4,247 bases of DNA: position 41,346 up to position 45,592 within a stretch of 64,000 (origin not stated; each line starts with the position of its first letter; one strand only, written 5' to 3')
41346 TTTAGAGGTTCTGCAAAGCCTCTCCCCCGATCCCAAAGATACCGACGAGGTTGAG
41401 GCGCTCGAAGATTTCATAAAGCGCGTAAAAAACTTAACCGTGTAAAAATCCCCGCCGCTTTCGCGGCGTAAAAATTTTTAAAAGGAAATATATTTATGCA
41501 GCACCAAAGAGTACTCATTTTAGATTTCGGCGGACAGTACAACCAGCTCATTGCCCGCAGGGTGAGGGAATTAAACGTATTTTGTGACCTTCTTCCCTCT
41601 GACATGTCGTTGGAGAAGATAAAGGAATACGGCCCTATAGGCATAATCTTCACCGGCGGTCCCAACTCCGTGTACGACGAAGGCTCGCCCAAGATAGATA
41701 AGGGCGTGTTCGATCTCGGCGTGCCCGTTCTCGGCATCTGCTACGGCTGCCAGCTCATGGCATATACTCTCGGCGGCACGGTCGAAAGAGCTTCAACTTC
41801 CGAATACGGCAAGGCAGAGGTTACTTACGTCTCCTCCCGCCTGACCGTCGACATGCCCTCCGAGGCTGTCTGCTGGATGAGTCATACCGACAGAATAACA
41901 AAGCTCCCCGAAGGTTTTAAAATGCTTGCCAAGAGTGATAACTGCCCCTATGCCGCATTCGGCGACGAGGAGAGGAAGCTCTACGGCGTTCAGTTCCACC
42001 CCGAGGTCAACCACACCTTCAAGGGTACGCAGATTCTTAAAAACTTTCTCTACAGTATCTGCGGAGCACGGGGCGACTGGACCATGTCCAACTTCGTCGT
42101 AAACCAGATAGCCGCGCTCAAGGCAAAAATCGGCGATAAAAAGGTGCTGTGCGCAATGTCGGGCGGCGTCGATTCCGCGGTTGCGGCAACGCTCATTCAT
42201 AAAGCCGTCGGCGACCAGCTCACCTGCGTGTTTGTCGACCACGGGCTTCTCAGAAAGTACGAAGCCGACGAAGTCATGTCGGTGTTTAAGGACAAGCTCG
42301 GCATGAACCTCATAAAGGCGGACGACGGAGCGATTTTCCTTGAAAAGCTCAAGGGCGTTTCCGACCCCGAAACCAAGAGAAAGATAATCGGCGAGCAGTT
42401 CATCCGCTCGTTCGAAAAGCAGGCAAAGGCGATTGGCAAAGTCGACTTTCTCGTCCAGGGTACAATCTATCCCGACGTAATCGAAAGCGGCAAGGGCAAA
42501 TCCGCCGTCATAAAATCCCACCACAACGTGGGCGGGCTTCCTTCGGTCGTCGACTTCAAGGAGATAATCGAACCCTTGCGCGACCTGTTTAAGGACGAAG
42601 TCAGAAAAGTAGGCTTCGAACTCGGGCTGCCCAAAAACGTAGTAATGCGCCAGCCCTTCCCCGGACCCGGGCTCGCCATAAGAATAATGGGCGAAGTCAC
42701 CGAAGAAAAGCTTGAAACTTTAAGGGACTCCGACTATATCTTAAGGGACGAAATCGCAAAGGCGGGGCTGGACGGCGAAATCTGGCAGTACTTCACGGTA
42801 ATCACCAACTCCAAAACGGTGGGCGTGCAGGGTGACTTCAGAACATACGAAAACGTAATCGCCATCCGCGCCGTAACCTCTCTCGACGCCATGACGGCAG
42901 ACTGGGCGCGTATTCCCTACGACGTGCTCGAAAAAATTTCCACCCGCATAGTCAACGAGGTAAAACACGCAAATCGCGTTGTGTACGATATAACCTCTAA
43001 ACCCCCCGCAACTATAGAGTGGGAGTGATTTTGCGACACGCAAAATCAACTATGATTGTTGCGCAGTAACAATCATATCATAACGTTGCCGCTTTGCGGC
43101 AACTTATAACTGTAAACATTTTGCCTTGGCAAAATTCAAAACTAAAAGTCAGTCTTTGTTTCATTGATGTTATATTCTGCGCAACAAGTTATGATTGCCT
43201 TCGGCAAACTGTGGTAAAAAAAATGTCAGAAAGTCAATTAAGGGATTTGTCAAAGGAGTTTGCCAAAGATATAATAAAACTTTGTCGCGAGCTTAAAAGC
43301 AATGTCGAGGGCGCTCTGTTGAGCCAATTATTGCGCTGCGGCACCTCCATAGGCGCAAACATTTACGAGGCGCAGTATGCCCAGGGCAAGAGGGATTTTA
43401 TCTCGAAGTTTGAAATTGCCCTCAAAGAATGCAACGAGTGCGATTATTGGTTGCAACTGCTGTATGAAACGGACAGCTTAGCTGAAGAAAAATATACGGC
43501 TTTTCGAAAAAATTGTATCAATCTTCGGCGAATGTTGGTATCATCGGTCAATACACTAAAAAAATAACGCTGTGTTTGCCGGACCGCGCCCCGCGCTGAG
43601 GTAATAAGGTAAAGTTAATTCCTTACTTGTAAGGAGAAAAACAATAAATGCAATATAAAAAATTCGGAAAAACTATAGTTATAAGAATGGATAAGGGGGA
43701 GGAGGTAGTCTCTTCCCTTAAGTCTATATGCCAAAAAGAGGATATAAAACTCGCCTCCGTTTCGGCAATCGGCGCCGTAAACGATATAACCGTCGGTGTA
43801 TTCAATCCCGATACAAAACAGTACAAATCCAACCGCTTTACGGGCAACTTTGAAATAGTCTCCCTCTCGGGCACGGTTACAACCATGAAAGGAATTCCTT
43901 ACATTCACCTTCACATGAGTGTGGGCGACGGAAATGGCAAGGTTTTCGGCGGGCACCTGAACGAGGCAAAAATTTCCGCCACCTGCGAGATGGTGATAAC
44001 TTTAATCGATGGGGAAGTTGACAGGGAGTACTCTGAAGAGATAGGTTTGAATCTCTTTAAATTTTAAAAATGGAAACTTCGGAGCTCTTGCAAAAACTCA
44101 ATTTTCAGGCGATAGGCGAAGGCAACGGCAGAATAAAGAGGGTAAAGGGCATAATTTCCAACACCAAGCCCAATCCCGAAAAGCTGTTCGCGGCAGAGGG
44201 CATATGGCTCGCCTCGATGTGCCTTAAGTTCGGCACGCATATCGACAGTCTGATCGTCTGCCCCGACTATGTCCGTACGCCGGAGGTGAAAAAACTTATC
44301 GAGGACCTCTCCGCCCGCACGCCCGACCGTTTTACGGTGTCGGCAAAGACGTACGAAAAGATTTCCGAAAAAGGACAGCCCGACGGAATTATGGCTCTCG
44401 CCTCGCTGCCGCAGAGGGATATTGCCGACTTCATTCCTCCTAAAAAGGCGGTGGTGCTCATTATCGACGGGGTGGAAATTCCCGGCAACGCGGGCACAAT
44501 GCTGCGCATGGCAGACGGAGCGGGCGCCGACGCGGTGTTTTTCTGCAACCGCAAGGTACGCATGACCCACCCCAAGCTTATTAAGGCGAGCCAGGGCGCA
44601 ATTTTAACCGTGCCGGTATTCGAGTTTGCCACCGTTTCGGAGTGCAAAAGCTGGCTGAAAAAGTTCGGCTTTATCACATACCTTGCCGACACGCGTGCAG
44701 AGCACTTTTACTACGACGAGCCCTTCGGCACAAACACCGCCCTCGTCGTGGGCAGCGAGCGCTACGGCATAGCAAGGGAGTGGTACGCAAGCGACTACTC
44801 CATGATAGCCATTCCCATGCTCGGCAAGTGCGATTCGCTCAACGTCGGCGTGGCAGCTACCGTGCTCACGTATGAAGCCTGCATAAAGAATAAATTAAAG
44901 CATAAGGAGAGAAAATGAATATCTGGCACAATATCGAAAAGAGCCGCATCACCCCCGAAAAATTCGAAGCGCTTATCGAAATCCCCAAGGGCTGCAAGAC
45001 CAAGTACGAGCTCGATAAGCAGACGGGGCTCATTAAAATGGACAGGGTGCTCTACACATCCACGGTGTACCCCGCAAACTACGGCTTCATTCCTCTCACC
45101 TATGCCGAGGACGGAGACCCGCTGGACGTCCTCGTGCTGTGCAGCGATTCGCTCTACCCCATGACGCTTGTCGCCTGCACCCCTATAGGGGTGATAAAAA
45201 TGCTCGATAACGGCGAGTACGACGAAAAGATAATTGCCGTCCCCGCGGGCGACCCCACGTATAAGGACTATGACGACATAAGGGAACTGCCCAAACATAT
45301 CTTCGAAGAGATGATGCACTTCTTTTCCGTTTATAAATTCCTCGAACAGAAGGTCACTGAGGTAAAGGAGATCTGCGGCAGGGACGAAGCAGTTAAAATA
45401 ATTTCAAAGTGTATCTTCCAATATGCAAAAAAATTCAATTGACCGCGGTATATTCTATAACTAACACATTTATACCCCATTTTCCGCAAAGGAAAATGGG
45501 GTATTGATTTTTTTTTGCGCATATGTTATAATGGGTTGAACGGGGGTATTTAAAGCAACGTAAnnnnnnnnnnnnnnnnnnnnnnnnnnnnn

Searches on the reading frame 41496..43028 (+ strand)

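Call 70: search_protein_families(library=ncbifam, proteins=[window:41496-43028:+], max_evalue=0.00001)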
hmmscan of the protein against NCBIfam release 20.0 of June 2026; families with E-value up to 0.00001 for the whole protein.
window:41496-43028:+ (510 aa): 27 families (the best 25 are shown)
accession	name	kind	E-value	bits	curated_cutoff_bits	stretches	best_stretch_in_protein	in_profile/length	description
NF000848.1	PRK00074.1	equivalog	3.3e-239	794.7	400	1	6-510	1-512/512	glutamine-hydrolyzing GMP synthase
TIGR00884.1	guaA_Cterm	equivalog_domain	1.3e-146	487.8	338.75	1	199-510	1-310/310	glutamine-hydrolyzing GMP synthase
TIGR00888.1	guaA_Nterm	equivalog_domain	1.9e-75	252.4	172.15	1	6-191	1-187/188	glutamine-hydrolyzing GMP synthase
NF001975.0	PRK00758.1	equivalog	6.1e-52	175.9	198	1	5-189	3-182/185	GMP synthase subunit A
NF011201.0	PRK14607.1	equivalog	1.4e-19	70.2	670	1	34-187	32-188/534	bifunctional anthranilate synthase component II/anthranilate phosphoribosyltransferase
NF006562.0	PRK09065.1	equivalog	2e-18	66.8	205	1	73-180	88-199/242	glutamine amidotransferase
NF005743.0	PRK07567.1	equivalog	1.4e-16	60.5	264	1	71-172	89-193/245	glutamine amidotransferase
NF004212.0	PRK05665.1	equivalog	2.8e-16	60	309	1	75-176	91-193/241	amidotransferase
NF005849.0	PRK07765.1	equivalog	3.3e-15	56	308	1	49-207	49-210/219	aminodeoxychorismate/anthranilate synthase component II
NF009475.0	PRK12838.1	equivalog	2.8e-13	49.5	221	1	3-185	169-350/359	carbamoyl phosphate synthase small subunit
NF010081.0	PRK13566.1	equivalog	4e-13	48.5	645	1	3-185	528-717/729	anthranilate synthase component I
NF005458.0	PRK07053.1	equivalog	6.1e-13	48.7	250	1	41-173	42-182/234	glutamine amidotransferase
NF005072.0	PRK06490.1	equivalog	7.3e-13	48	339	1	49-174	61-190/251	glutamine amidotransferase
NF005946.0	PRK08007.1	equivalog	8.6e-13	48.2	332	1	36-185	33-185/187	aminodeoxychorismate synthase component 2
NF041322.1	Anth_synII_Halo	equivalog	1e-12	48.1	320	1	35-186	30-188/190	anthranilate synthase component II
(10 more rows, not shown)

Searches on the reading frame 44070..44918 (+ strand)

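Call 70: search_protein_families(library=ncbifam, proteins=[window:44070-44918:+], max_evalue=0.00001)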
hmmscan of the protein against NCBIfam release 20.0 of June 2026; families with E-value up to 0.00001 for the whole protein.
window:44070-44918:+ (282 aa): 5 families
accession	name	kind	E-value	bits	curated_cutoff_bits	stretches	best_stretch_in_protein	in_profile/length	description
TIGR00186.1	rRNA_methyl_3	equivalog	7.3e-29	100.9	160.15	1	71-270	31-236/240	23S rRNA (guanosine(2251)-2'-O)-methyltransferase RlmB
NF008386.0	PRK11181.1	equivalog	1.6e-19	70.2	366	1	89-271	52-239/244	23S rRNA (guanosine(2251)-2'-O)-methyltransferase RlmB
NF000477.1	NshR_TsnR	equivalog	3.4e-14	52.9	425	1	107-273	96-263/266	NshR/TsnR family 23S rRNA methyltransferase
NF008295.0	PRK11081.1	equivalog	5.6e-14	52.2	227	1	128-271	20-162/230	tRNA (guanosine(18)-2'-O)-methyltransferase TrmH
NF000035.1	nosihep_NshR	exception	2.9e-12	46.6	500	1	112-274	101-264/274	NshR family nosiheptide/thiostrepton resistance 23S rRNA methyltransferase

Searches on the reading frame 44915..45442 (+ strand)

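Call 70: search_protein_families(library=ncbifam, proteins=[window:44915-45442:+], max_evalue=0.00001)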
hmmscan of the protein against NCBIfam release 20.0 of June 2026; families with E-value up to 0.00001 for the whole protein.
window:44915-45442:+ (175 aa): 3 families
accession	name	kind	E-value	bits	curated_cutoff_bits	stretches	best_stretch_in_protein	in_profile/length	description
NF002317.0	PRK01250.1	equivalog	3.9e-46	157.1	200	1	5-172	4-175/176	inorganic diphosphatase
NF002578.0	PRK02230.1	equivalog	3.3e-40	137.5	246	1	16-170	5-160/185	inorganic pyrophosphatase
NF001886.0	PRK00642.1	equivalog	2.1e-39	135.3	247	2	66-174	93-205/208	inorganic pyrophosphatase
